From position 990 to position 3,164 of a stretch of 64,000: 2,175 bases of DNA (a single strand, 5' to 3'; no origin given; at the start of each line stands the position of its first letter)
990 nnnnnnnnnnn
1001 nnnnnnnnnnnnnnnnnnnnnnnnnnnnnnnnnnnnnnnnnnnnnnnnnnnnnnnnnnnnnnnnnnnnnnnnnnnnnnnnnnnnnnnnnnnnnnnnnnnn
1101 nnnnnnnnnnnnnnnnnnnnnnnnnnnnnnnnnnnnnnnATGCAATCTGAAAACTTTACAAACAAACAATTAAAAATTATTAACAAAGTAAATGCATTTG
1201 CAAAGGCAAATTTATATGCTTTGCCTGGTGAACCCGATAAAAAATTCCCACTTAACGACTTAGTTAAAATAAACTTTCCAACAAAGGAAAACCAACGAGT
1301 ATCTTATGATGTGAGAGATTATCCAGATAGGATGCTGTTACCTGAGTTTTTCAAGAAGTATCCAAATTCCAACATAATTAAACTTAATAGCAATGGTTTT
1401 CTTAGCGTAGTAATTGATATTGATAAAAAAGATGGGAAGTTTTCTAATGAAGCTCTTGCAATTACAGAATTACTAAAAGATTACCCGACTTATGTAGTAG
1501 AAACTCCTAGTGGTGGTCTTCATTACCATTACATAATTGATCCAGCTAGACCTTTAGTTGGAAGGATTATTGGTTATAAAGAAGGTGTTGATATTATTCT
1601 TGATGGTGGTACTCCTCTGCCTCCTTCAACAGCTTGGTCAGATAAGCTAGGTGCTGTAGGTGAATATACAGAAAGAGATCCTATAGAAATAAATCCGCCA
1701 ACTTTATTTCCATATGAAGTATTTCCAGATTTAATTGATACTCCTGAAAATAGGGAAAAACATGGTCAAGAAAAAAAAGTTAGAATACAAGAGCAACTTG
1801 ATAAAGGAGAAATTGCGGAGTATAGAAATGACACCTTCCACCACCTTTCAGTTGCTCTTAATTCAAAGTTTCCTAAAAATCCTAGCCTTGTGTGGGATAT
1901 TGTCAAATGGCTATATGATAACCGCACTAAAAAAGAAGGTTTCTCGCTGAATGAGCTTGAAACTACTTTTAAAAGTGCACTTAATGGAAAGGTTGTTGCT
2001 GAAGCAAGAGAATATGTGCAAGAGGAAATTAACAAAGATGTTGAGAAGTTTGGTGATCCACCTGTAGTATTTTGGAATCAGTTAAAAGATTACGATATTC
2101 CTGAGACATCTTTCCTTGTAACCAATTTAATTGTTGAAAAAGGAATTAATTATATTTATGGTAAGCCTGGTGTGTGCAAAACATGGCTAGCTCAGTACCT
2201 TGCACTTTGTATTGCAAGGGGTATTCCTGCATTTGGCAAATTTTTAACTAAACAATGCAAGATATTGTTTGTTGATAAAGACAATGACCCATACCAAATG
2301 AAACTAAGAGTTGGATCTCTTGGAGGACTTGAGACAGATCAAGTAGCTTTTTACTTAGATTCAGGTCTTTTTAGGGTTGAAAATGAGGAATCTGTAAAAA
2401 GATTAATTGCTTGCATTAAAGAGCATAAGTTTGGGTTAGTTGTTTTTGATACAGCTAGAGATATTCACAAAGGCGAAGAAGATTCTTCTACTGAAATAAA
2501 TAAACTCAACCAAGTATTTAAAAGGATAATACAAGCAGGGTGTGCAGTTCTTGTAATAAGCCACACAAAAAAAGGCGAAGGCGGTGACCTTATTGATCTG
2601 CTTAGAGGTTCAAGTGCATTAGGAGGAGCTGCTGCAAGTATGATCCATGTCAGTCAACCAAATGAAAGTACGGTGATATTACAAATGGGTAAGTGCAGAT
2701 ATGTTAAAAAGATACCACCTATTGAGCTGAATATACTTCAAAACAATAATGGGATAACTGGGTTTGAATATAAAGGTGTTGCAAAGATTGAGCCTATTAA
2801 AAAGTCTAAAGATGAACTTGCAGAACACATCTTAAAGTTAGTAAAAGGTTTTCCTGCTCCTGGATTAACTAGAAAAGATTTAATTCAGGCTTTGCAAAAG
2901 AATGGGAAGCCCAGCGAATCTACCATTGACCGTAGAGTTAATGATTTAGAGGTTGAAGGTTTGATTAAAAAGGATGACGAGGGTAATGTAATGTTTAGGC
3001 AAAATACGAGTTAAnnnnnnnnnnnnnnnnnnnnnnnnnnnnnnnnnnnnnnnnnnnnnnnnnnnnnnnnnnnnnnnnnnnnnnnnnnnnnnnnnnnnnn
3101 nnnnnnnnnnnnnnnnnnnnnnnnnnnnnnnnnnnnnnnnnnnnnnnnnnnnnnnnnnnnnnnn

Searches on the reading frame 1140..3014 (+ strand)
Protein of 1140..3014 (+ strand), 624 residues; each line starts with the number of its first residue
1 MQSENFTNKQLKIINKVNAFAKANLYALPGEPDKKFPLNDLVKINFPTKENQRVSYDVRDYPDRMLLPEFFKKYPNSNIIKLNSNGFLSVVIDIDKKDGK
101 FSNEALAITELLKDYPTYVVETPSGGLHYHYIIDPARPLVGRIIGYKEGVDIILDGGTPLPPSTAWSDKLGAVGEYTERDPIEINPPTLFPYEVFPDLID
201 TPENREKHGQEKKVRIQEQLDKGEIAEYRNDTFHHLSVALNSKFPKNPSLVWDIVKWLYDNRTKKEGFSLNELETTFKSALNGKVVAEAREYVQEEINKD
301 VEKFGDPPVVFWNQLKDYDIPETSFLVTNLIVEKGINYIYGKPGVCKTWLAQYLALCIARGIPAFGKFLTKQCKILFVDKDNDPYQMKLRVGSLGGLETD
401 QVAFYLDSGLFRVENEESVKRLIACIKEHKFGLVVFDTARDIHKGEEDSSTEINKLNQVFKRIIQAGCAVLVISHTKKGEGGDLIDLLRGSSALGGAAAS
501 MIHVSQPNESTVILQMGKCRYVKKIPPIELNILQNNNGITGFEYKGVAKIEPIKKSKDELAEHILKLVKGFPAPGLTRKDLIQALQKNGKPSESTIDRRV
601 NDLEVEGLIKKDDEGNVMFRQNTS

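Call 68: search_protein_families(library=pfam, proteins=[window:1140-3014:+], max_evalue=0.0001)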
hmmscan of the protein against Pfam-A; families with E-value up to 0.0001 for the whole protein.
window:1140-3014:+ (624 aa): 2 families
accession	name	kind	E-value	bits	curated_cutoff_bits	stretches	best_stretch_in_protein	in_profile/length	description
PF13481.12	AAA_25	-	8.4e-23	81.4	27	1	310-480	10-194/195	AAA domain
PF09250.16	Prim-Pol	-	2.7e-05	25.1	22.8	1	21-165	5-137/158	Bifunctional DNA primase/polymerase, N-terminal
